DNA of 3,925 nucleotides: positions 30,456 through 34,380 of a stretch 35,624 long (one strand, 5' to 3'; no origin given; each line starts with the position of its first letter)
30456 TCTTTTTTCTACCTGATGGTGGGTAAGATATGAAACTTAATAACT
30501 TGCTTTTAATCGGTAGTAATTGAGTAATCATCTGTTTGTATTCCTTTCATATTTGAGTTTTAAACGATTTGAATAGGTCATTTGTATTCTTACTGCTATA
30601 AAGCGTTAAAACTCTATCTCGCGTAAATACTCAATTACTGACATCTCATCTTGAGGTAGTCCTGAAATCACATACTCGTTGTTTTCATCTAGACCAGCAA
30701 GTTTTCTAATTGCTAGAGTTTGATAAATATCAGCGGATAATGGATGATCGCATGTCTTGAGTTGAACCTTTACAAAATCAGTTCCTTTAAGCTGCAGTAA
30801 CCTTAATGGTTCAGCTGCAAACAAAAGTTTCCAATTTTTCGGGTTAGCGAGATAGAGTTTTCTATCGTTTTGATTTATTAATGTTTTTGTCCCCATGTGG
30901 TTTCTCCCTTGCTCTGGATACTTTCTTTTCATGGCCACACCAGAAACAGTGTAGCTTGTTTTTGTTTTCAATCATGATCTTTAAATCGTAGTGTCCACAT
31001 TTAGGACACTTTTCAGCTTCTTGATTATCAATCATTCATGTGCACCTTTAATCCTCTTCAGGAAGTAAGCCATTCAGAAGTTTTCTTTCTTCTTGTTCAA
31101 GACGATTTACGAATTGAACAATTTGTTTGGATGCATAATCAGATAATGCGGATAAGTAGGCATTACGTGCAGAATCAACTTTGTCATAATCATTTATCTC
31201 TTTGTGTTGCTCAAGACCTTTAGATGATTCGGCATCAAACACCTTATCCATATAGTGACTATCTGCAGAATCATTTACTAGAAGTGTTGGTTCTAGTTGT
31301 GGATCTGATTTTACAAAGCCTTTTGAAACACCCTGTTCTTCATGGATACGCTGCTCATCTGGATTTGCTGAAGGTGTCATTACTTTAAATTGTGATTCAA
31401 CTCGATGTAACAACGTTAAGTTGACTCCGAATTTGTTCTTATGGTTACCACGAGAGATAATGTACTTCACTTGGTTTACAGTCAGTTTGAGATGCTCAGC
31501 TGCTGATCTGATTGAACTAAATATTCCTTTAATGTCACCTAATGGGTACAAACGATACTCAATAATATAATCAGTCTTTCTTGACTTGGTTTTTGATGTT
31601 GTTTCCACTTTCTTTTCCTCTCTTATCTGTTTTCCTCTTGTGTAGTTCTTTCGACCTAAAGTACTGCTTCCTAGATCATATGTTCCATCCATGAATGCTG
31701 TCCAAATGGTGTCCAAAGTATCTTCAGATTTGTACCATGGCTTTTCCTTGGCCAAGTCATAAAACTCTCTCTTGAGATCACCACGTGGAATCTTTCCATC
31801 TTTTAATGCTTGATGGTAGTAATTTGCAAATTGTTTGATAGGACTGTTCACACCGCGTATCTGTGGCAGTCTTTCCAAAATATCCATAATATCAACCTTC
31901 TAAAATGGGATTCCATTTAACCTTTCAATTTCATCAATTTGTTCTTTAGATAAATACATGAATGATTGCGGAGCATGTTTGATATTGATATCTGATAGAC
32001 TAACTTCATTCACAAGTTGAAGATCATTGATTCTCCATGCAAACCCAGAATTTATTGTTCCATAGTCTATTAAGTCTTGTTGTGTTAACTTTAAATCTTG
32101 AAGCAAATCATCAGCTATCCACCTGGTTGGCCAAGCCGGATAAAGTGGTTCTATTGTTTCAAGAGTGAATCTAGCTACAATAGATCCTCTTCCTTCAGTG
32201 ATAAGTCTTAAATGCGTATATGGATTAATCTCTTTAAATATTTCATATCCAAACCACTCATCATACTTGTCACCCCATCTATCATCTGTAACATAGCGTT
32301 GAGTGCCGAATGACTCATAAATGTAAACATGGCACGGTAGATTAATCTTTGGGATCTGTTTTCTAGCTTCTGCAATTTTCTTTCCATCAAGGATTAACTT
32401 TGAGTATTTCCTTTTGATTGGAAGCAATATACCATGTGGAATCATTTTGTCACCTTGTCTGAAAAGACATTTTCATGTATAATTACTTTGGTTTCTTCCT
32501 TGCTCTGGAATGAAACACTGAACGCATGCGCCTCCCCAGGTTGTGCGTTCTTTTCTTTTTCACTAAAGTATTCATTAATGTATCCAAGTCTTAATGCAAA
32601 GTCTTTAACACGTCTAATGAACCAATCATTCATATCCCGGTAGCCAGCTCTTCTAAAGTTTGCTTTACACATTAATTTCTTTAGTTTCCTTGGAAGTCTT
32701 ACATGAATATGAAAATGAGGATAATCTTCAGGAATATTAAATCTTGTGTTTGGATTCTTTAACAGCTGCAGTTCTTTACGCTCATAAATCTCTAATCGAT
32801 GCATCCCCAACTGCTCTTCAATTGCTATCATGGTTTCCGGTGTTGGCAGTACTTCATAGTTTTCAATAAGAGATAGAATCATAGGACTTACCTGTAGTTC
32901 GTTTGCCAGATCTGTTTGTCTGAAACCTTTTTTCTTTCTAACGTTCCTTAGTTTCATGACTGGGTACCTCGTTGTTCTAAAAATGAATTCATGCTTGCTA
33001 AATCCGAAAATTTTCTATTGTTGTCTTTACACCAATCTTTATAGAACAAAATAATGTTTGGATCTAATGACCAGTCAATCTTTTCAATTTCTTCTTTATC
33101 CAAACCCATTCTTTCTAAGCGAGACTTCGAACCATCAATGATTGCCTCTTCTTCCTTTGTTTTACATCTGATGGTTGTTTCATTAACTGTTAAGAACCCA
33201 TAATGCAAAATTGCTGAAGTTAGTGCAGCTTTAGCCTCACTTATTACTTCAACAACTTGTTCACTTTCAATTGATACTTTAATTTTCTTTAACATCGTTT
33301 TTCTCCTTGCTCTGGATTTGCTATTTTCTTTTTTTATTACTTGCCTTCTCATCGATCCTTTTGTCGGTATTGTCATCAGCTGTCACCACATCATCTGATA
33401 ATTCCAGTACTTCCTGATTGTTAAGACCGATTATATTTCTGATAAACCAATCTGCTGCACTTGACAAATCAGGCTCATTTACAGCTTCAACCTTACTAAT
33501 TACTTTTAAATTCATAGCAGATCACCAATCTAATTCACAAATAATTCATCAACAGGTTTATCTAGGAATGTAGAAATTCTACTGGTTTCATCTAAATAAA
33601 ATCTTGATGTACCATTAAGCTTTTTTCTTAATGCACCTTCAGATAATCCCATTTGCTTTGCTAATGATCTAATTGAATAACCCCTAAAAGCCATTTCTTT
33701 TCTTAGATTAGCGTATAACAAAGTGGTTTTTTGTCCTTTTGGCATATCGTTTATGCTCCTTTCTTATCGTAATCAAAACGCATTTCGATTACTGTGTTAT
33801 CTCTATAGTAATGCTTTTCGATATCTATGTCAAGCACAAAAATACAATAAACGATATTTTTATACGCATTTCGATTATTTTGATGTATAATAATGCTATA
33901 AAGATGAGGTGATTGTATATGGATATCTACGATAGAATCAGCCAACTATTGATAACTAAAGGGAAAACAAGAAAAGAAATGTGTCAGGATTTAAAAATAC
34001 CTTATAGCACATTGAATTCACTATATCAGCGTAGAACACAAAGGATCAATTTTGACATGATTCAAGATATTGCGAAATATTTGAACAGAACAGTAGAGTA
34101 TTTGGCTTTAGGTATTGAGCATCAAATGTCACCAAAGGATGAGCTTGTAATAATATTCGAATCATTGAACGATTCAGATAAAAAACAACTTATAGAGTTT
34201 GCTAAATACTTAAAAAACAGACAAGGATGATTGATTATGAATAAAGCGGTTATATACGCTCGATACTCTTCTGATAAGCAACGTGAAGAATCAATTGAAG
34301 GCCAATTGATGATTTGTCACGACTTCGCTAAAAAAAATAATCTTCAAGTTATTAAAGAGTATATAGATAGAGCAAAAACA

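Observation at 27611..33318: A conserved 12- to 22-nt leader motif (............[R]AGAAA) recurs four times in the early region, three times fused to a Shine-Dalgarno sequence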

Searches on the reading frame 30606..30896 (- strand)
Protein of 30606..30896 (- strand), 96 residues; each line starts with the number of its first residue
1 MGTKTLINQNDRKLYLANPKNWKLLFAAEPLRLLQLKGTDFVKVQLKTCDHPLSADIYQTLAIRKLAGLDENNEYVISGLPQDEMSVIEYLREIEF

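Call 42: search_protein_families(library=pfam, proteins=[window:30606-30896:-], max_evalue=0.01)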
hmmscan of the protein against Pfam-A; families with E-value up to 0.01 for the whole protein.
window:30606-30896:- (96 aa): 0 families

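Call 43: search_protein_families(library=phrogs, proteins=[window:30606-30896:-], max_evalue=0.001)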
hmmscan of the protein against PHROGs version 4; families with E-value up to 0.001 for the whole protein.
window:30606-30896:- (96 aa): 0 families

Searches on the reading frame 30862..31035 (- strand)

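Call 42: search_protein_families(library=pfam, proteins=[window:30862-31035:-], max_evalue=0.01)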
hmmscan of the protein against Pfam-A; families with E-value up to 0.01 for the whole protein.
window:30862-31035:- (57 aa): 3 families
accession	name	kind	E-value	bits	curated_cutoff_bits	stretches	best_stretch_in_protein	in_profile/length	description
PF18551.6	TackOD1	-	0.00012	22.2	32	1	8-45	89-122/188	Thaumarchaeal output domain 1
PF18690.6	DUF5639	-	0.0042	17.6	25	1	21-54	19-52/81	Family of unknown function (DUF5639)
PF22811.2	Zn_ribbon_NrdR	-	0.0059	17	27.2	0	9-20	2-13/42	Transcriptional repressor NrdR-like, N-terminal domain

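Call 43: search_protein_families(library=phrogs, proteins=[window:30862-31035:-], max_evalue=0.001)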
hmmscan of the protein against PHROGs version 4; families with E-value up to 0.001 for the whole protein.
window:30862-31035:- (57 aa): 0 families

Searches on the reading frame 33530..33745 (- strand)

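Call 91: search_protein_families(library=pfam, proteins=[window:33530-33745:-], max_evalue=0.01)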
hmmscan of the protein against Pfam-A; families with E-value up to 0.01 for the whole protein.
window:33530-33745:- (71 aa): 5 families
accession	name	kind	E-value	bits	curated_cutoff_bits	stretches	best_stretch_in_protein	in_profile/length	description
PF13443.12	HTH_26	-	8.7e-08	32.7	22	1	13-69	1-58/63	Cro/C1-type HTH DNA-binding domain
PF13693.12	HTH_35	-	0.0015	18.9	25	1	14-69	11-59/75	Winged helix-turn-helix DNA-binding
PF06892.16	Phage_CP76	-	0.0033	17.7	26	1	23-46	14-39/146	Phage regulatory protein CII (CP76)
PF19575.5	HTH_58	-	0.0043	17.4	23.8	1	4-43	9-47/62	Helix-turn-helix domain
PF01381.28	HTH_3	-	0.0045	17.4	23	1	21-68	8-55/55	Helix-turn-helix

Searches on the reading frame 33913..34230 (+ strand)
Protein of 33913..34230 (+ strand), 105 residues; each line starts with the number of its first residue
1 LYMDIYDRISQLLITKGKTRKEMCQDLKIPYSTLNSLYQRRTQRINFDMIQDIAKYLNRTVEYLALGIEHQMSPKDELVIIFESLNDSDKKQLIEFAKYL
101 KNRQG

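Call 92: search_protein_families(library=pfam, proteins=[window:33913-34230:+], max_evalue=0.01)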
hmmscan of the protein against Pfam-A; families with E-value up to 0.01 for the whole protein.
window:33913-34230:+ (105 aa): 5 families
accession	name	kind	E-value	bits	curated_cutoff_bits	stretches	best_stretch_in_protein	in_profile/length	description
PF13443.12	HTH_26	-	1.7e-09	38.2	22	1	8-60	1-53/63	Cro/C1-type HTH DNA-binding domain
PF07022.19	Phage_CI_repr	-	0.0015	19.3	22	1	14-69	9-62/65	Bacteriophage CI repressor helix-turn-helix domain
PF01381.28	HTH_3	-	0.0019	18.7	23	1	11-64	3-55/55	Helix-turn-helix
PF09777.14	OSTMP1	-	0.0048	16.7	25.8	1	15-62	132-179/240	Osteopetrosis-associated transmembrane protein 1 precursor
PF18664.7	CdiA_C_tRNase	-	0.0075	17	26.5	1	42-102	47-107/116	CdiA C-terminal tRNase domain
